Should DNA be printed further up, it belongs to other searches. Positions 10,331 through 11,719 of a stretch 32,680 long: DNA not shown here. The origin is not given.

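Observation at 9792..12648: Tandem array of three sigma-derived genes: a canonical ECF sigma followed by two divergent paralogous multi-HTH 'sigma-like' proteins, with no recognisable anti-sigma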

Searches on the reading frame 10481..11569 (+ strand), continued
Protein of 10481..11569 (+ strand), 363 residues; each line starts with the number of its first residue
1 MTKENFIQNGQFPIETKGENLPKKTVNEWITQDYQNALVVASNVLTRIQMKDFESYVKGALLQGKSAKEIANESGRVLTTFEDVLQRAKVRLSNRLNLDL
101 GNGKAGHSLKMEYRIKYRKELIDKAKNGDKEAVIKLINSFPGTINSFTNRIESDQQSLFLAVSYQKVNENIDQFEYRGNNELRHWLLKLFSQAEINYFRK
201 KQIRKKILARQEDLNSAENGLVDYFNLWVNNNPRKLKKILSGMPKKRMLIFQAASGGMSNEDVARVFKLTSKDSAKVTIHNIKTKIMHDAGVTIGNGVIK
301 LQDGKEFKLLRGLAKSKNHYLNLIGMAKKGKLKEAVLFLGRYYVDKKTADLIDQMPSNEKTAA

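Call 34: search_solved_structures(query=A3, max_evalue=1, show_alignments=2)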
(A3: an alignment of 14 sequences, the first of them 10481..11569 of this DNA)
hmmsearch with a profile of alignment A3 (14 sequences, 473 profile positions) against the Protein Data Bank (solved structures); distinct sequences matched with E-value up to 1: 59.
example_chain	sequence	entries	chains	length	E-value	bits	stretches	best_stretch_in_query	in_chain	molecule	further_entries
6dxo_A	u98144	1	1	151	1.9e-14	56.5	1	338-469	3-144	RNA polymerase ECF-subfamily sigma factor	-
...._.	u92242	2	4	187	1.1e-10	44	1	339-469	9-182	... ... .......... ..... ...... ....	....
9m9d_F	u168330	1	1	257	8.3e-09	37.8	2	34-83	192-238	ECF RNA polymerase sigma factor SigE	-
9m9e_F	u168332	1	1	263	9e-09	37.7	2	34-83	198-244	ECF RNA polymerase sigma factor SigE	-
9m98_F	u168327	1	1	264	9.1e-09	37.7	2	34-83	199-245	ECF RNA polymerase sigma factor SigE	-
9isn_F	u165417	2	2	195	2.2e-08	36.5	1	337-469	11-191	ECF sigma factor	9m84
8z6g_B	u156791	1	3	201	5.6e-08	35.1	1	333-465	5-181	RNA polymerase sigma factor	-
6in7_B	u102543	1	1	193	6e-08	35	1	334-464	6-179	RNA polymerase sigma-H factor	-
6jbq_F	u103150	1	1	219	3.8e-07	32.4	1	99-271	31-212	ECF RNA polymerase sigma-E factor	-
1or7_A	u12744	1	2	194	4e-07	32.3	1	104-271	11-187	RNA polymerase sigma-E factor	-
4nqw_A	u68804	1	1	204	2e-05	26.7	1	337-469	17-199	ECF RNA polymerase sigma factor SigK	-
6dv9_F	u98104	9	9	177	4.1e-05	25.7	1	43-81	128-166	ECF RNA polymerase sigma factor SigL | RNA polymerase sigma factor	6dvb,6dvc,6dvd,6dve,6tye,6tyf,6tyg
1fse_A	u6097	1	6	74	4.9e-05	25.4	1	36-81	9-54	GERE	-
5zx2_F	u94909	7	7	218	6.5e-05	25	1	164-268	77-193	ECF RNA polymerase sigma factor SigH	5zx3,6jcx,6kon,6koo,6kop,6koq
3vep_D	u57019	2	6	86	8e-05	24.7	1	424-468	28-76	Probable RNA polymerase sigma-D factor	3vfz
2mao_A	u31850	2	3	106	0.00052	22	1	104-186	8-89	RNA polymerase sigma factor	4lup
5or5_A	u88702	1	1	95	0.00073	21.5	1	104-183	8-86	ECF RNA polymerase sigma-E factor,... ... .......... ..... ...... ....,ECF RNA polymerase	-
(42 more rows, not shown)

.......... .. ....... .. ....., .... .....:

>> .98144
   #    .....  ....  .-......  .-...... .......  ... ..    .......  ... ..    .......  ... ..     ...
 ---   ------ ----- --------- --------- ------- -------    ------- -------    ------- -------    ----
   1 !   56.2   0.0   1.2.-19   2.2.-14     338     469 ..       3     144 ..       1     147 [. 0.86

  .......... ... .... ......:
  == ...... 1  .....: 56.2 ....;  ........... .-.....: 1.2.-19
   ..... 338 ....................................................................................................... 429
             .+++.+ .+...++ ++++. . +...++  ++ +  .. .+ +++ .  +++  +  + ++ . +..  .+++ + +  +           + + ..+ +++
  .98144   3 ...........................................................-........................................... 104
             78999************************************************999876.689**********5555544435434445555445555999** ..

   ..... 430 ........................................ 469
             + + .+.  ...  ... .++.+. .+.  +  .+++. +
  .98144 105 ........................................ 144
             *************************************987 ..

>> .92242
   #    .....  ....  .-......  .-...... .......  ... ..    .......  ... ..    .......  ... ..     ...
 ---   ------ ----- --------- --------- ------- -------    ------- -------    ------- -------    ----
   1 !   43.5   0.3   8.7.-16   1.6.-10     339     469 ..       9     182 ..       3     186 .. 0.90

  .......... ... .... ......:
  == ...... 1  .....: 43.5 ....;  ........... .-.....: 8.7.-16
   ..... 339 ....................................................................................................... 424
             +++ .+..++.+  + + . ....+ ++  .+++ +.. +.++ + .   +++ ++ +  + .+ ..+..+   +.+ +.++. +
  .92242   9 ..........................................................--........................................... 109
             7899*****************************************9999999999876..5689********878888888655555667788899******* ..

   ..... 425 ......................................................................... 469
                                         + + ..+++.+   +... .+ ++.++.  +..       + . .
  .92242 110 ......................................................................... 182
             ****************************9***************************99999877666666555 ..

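Call 41: find_encoding_contigs(protein=P0003, flank=8000, max_places=3)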
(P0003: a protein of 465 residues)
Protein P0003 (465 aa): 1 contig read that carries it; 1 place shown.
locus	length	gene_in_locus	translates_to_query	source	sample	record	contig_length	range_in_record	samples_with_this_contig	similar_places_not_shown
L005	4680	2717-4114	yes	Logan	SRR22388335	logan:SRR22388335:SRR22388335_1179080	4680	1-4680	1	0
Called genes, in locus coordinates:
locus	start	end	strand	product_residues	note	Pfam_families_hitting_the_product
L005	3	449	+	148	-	?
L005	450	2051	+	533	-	PF01676:Metalloenzyme, PF06415:iPGM_N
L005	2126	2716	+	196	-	PF07638:Sigma70_ECF (faint), PF04542:Sigma70_r2, PF08281:Sigma70_r4_2, PF04545:Sigma70_r4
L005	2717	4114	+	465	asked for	-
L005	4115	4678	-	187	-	?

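Call 42: find_encoding_contigs(protein=P0005, flank=8000, max_places=3)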
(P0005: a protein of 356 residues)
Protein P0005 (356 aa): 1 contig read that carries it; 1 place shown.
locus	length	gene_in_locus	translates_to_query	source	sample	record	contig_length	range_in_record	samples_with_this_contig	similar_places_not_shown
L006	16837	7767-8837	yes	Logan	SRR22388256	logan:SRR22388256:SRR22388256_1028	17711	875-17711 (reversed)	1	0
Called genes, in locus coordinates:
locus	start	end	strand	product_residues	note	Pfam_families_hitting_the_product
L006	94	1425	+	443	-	PF13742:tRNA_anti_2, PF02601:Exonuc_VII_L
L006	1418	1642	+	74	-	PF02609:Exonuc_VII_S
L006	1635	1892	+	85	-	PF16325:Peptidase_U32_C (weak), PF03144:GTP_EFTU_D2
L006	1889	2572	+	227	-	-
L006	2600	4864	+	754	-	PF01326:PPDK_N, PF00391:PEP-utilizers, PF02896:PEP-utilizers_C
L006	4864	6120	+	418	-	PF03952:Enolase_N, PF00113:Enolase_C, PF13378:MR_MLE_C (weak)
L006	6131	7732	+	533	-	PF01676:Metalloenzyme, PF06415:iPGM_N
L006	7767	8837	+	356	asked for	PF08281:Sigma70_r4_2 (weak)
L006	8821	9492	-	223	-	PF00590:TP_methylase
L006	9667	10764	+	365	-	PF01566:Nramp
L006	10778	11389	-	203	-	PF01726:LexA_DNA_bind, PF00717:Peptidase_S24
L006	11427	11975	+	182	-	-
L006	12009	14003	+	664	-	PF00270:DEAD (faint), PF04851:ResIII, PF17757:UvrB_inter, PF27431:UvrB_3rd, PF00271:Helicase_C, PF12344:UvrB, PF02151:UVR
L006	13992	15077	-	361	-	-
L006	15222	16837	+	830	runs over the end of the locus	?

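Call 45: find_encoding_contigs(protein=P0007, flank=8000, max_places=3)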
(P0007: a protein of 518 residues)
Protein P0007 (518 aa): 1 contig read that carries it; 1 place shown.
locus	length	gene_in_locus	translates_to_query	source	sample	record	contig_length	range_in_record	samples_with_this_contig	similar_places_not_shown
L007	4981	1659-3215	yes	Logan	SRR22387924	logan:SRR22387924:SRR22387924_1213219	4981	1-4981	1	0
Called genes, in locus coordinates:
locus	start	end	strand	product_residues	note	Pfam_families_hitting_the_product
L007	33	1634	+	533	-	PF01676:Metalloenzyme, PF06415:iPGM_N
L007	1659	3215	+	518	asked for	PF04545:Sigma70_r4 (faint), PF08281:Sigma70_r4_2 (weak)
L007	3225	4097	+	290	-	PF07638:Sigma70_ECF (weak), PF04542:Sigma70_r2, PF12840:HTH_20 (faint), PF04545:Sigma70_r4, PF08281:Sigma70_r4_2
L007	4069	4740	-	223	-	PF00590:TP_methylase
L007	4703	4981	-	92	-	?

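Call 46: find_encoding_contigs(protein=P0013, flank=8000, max_places=3)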
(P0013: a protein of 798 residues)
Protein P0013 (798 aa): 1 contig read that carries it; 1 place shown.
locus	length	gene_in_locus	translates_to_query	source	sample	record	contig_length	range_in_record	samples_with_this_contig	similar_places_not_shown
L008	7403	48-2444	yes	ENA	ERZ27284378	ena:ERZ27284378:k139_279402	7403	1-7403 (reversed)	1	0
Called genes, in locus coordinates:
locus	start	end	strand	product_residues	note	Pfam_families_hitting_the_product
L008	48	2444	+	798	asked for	PF07638:Sigma70_ECF (faint), PF04542:Sigma70_r2 (weak), PF12728:HTH_17 (faint), PF13384:HTH_23 (faint), PF04545:Sigma70_r4, PF08281:Sigma70_r4_2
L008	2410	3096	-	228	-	PF00590:TP_methylase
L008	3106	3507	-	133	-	PF04120:Iron_permease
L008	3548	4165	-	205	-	PF01726:LexA_DNA_bind, PF09339:HTH_IclR (weak), PF00717:Peptidase_S24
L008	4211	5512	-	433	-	PF00109:ketoacyl-synt, PF02801:Ketoacyl-synt_C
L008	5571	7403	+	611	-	?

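Call 47: predict_structure(alignment_id=A3)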
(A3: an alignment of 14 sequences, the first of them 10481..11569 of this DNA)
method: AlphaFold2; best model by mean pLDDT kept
length: 363 residues; sequences in the alignment: 14
mean_pLDDT: 86.3   pTM: 0.52
mean pLDDT of the five models: 86.3, 84.4, 84.3, 83.1, 82.9
residues with pLDDT >= 90: 237; 70-90: 81; 50-70: 22; < 50: 23
segments of 3 or more residues with pLDDT < 50: 1-19, 360-363
pLDDT, mean of each block of 10 residues (from residue 1): 37 43 85 94 95 95 91 93 93 92 66 90 96 95 93 90 94 93 96 90 77 57 87 94 96 90 94 96 95 89 90 91 89 88 93 74 42
secondary structure, 60 per line:
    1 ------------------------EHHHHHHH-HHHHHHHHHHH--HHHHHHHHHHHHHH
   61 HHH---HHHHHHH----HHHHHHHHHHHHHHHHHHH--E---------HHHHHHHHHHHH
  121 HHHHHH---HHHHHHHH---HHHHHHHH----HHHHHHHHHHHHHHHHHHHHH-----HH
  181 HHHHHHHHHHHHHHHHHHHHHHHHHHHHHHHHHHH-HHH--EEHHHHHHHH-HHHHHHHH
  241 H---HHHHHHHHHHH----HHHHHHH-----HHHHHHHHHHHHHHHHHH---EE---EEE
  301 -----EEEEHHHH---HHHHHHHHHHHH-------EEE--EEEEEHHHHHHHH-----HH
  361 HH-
elements in order: H26-32 H34-44 H47-63 H67-73 H78-96 H109-126 H130-137 H141-148 H153-173 H179-215 H224-231 H233-241 H245-255 H260-266 H272-289 E298-300 E306-309 H310-313 H317-328 E336-338 E341-345 H346-353 H359-362

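Call 51: fold_search(model_id=the predicted structure, library=pdb)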
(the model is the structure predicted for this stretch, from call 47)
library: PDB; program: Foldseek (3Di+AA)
matches with E <= 10: 273; with E <= 0.001: 0
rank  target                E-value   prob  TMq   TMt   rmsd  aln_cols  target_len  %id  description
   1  1or7_A                2.0e-03  1.00  0.23  0.41  17.3       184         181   16  Crystal Structure of Escherichia coli sigmaE with the Cytoplasmic Domain of its Anti-sigma RseA (released 2003-04-15)
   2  1or7_B                3.4e-03  1.00  0.20  0.41  16.5       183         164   14  Crystal Structure of Escherichia coli sigmaE with the Cytoplasmic Domain of its Anti-sigma RseA (released 2003-04-15)
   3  5e17_F                1.5e-02  0.91  0.16  0.17  21.9       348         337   11  T. thermophilus transcription initiation complex having a RRR discriminator sequence and a nontemplate-strand length c (released 2016-03-09)
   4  8x6g_H                2.1e-02  1.00  0.20  0.28  20.8       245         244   13  Cryo-EM structure of Staphylococcus aureus sigB-dependent RNAP-promoter open complex (released 2024-06-05)
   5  6pfv_A                2.4e-02  0.99  0.18  0.28  14.7       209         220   14  Structure of S. venezuelae RisG-WhiG-c-di-GMP complex: orthorhombic crystal form (released 2019-11-13)
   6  5zx2_F                2.5e-02  0.99  0.17  0.32  17.7       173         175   18  Mycobacterium tuberculosis RNA polymerase transcription initiation complex with ECF sigma factor sigma H and 7nt RNA (released 2019-03-20)
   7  4cxf_A                2.8e-02  1.00  0.20  0.43  13.5       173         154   15  Structure of CnrH in complex with the cytosolic domain of CnrY (released 2014-04-30)
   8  8z6g_D                2.9e-02  1.00  0.19  0.38  15.7       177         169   15  the AlgU-MucAcyto complex structure in Pseudomonas aeruginosa (released 2024-05-08)
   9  6kon_F                2.9e-02  0.99  0.18  0.34  18.8       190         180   18  Mycobacterium tuberculosis initial transcription complex comprising sigma H and 5'-OH RNA of 5 nt (released 2020-03-11)
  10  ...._A                3.0e-02  1.00  0.20  0.42  15.7       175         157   14  Crystal structure of SigW in complex with its anti-sigma RsiW, an oxdized form (released 2017-03-29)
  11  6kop_F                3.2e-02  1.00  0.18  0.37  20.0       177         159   18  Mycobacterium tuberculosis initial transcription complex comprising sigma H and 5'-OH RNA of 9 nt (released 2020-03-11)
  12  8z6g_B                3.8e-02  1.00  0.20  0.40  14.4       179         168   12  the AlgU-MucAcyto complex structure in Pseudomonas aeruginosa (released 2024-05-08)
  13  5e18_F                4.2e-02  0.75  0.16  0.17  22.1       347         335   10  T. thermophilus transcription initiation complex having a YYY discriminator sequence and a nontemplate-strand length c (released 2016-03-09)
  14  5tjg_F                4.2e-02  0.72  0.16  0.17  21.3       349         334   11  Thermus aquaticus delta1.1-sigmaA holoenzyme/downstream-fork promoter complex with an open clamp (released 2017-06-21)
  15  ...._B                4.4e-02  1.00  0.20  0.43  15.5       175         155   14  Crystal structure of SigW in complex with its anti-sigma RsiW, a zinc binding form (released 2017-03-29)
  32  5or5_MODEL_1_A        8.1e-02  1.00  0.21  0.69   2.7        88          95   18  NMR structure of the complex formed by an engineered region 2 of sigmaE in complex with GTAAAA (released 2018-06-27)
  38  4lup_A                1.1e-01  1.00  0.21  0.72   3.0        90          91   20  Crystal structure of the complex formed by region of E. coli sigmaE bound to its -10 element non template strand (released 2014-02-19)
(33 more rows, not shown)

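Call 58: find_encoding_contigs(protein=P0004, flank=5000, max_places=3)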
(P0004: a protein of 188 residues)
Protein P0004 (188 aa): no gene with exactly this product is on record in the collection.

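Call 64: find_encoding_contigs(protein=P0016, flank=8000, max_places=2)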
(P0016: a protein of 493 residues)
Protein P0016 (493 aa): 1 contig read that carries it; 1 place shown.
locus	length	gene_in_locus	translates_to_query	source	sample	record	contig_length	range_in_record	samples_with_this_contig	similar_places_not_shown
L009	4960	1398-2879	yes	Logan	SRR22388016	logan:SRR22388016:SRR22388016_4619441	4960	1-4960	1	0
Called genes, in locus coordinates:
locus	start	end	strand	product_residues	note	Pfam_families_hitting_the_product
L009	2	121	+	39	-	?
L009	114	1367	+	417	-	PF03952:Enolase_N, PF00113:Enolase_C, PF13378:MR_MLE_C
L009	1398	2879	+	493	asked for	PF08281:Sigma70_r4_2 (faint), PF13384:HTH_23 (faint)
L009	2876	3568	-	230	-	PF00590:TP_methylase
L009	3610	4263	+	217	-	PF09335:VTT_dom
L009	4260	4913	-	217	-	PF01726:LexA_DNA_bind, PF00717:Peptidase_S24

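Call 65: find_encoding_contigs(protein=P0011, flank=8000, max_places=2)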
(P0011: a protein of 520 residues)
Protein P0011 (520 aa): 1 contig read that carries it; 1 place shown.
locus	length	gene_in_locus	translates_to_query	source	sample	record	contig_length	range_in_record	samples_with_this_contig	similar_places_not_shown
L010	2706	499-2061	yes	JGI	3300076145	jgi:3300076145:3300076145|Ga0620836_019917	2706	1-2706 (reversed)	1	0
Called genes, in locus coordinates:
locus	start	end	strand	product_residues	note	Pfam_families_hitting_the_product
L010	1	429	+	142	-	PF01676:Metalloenzyme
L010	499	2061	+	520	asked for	PF04545:Sigma70_r4 (faint)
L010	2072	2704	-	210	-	?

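Call 80: search_protein_families(library=padloc, proteins=[window:10481-11569:+], max_evalue=0.01)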
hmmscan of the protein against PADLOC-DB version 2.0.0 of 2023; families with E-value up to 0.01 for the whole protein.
window:10481-11569:+ (363 aa): 0 families

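Call 83: fold_search(model_id=the predicted structure, library=viral)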
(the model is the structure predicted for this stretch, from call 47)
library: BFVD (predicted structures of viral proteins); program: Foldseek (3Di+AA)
matches with E <= 10: 353; with E <= 0.001: 0
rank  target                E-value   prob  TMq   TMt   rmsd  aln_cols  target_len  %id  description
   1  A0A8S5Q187            2.4e-03  1.00  0.20  0.31  14.3       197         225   16  DNA-directed RNA polymerase specialized sigma subunit [Siphoviridae sp. ctOCb13]
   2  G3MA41                5.2e-03  0.98  0.19  0.24  27.0       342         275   11  Gp300 [Bacillus phage G]
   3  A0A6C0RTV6            6.5e-03  1.00  0.19  0.14  21.1       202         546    9  (no name in the UniProt tables at hand)
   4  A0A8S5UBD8            1.1e-02  1.00  0.20  0.39  15.4       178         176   17  DNA directed RNA polymerase subunit [Podoviridae sp. ctZkC8]
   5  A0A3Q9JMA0            1.1e-02  1.00  0.17  0.28  14.5       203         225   19  (no name in the UniProt tables at hand)
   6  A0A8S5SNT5            1.4e-02  1.00  0.22  0.33  17.0       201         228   16  DNA directed RNA polymerase subunit [Siphoviridae sp. ctqSm5]
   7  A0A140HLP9            1.6e-02  0.99  0.19  0.26  21.6       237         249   13  RNA polymerase sigma-70 factor sigma-B/F/G subfamily [Bacillus phage Deep Blue]
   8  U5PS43                1.7e-02  0.98  0.21  0.24  27.8       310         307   12  RNA polymerase sigma factor [Bacillus phage BigBertha]
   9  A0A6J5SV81            2.5e-02  0.99  0.21  0.33  15.2       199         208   13  RpoE DNA-directed RNA polymerase specialized sigma subunit, sigma24 homolog [uncultured Caudovirales phage]
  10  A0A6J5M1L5            2.9e-02  0.99  0.19  0.28  18.9       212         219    8  RpoE DNA-directed RNA polymerase specialized sigma subunit, sigma24 homolog [uncultured Caudovirales phage]
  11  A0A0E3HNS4            3.2e-02  0.98  0.20  0.29  13.1       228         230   15  Subfamily RNA polymerase sigma-70 subunit [Synechococcus phage ACG-2014f]
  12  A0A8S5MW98            3.4e-02  0.99  0.18  0.30  13.3       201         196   13  DNA directed RNA polymerase subunit [Siphoviridae sp. ctsBB38]
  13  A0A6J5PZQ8            3.5e-02  0.99  0.19  0.31  16.4       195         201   14  Sigma70-ECF, RNA polymerase sigma factor, sigma-70 family [uncultured Caudovirales phage]
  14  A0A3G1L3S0            3.9e-02  1.00  0.22  0.36  11.5       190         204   17  RNA polymerase sigma factor [Synechococcus phage S-CBWM1]
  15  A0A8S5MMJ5            4.0e-02  0.99  0.16  0.30  14.2       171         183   16  DNA-directed RNA polymerase specialized sigma subunit-like protein (Fragment) [Siphoviridae sp. ctxc31]
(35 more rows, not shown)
